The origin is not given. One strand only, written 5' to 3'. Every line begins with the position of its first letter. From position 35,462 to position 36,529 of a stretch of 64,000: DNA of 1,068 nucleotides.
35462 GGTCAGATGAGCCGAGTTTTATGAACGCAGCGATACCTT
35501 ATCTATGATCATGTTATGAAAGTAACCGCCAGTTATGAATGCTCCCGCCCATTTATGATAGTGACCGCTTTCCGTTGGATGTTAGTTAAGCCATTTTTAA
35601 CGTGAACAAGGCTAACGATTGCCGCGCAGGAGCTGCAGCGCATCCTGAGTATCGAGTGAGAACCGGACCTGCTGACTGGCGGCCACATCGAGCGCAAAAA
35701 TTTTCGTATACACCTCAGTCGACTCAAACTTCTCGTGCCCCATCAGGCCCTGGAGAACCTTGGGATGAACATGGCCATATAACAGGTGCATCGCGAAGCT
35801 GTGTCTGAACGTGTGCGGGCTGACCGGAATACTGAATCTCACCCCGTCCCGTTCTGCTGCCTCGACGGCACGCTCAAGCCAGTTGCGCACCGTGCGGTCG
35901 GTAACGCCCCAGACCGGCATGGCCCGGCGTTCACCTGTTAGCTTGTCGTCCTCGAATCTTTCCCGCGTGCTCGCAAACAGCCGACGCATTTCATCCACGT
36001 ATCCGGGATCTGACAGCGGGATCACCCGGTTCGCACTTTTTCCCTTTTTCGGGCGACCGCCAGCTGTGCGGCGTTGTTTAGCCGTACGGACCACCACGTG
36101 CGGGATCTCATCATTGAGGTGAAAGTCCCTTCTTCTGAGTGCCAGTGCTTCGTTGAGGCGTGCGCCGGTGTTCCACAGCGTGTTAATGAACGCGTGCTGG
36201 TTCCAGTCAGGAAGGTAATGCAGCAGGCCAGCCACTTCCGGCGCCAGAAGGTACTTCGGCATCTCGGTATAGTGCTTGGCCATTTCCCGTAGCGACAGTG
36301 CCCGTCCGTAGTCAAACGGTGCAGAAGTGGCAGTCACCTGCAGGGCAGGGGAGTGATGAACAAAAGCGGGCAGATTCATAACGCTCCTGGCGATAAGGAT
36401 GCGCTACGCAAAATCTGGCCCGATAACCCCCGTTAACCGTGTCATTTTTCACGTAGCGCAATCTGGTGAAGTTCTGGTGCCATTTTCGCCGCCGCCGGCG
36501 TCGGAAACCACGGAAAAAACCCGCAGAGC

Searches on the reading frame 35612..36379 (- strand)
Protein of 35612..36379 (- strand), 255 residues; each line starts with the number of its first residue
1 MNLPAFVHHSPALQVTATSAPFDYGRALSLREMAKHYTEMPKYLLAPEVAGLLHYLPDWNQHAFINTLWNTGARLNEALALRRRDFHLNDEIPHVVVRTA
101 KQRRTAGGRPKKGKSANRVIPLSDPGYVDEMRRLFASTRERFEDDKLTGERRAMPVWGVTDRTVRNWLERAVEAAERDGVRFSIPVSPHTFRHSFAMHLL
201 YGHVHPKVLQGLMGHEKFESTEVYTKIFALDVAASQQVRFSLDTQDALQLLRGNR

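Call 11: search_protein_families(library=ncbifam, proteins=[window:35612-36379:-], max_evalue=0.001)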
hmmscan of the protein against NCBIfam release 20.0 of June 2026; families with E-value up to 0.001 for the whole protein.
window:35612-36379:- (255 aa): 9 families
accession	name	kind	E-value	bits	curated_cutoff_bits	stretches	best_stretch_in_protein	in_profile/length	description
NF040815.2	recomb_XerA_Arch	equivalog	7.4e-21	74.9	220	2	117-227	155-254/263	site-specific tyrosine recombinase/integron integrase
TIGR02225.1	recomb_XerD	equivalog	1.2e-20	74.1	329.6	1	32-227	92-274/290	site-specific tyrosine recombinase XerD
TIGR02224.1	recomb_XerC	equivalog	6.6e-19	68.4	335.15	1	33-228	96-278/295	tyrosine recombinase XerC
NF001399.0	PRK00283.1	subfamily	6.6e-19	68.3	279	1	32-228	102-284/300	tyrosine recombinase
TIGR02249.1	integrase_gron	subfamily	5.9e-15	55.4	265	1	167-229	241-302/315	integron integrase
NF011946.0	PRK15417.1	equivalog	1.2e-11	44.4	435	1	160-236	253-324/337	integron integrase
NF002331.0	PRK01287.1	subfamily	1.3e-10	40.8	371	1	61-227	164-312/365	site-specific tyrosine recombinase XerC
NF003462.0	PRK05084.1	equivalog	8.3e-09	34.6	267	1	180-228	297-345/360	tyrosine recombinase XerS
NF040693.1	recomb_GmtY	equivalog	6.9e-06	25.6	340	1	186-233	391-438/441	gamma-mobile-trio recombinase GmtY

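Call 12: search_protein_families(library=pfam, proteins=[window:35612-36379:-], max_evalue=0.001)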
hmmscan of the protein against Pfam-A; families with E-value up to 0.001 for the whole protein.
window:35612-36379:- (255 aa): 1 family
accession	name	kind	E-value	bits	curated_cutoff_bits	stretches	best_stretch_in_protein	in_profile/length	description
PF00589.27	Phage_integrase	-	3.5e-17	63.1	27.1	1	47-227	6-168/172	Phage integrase family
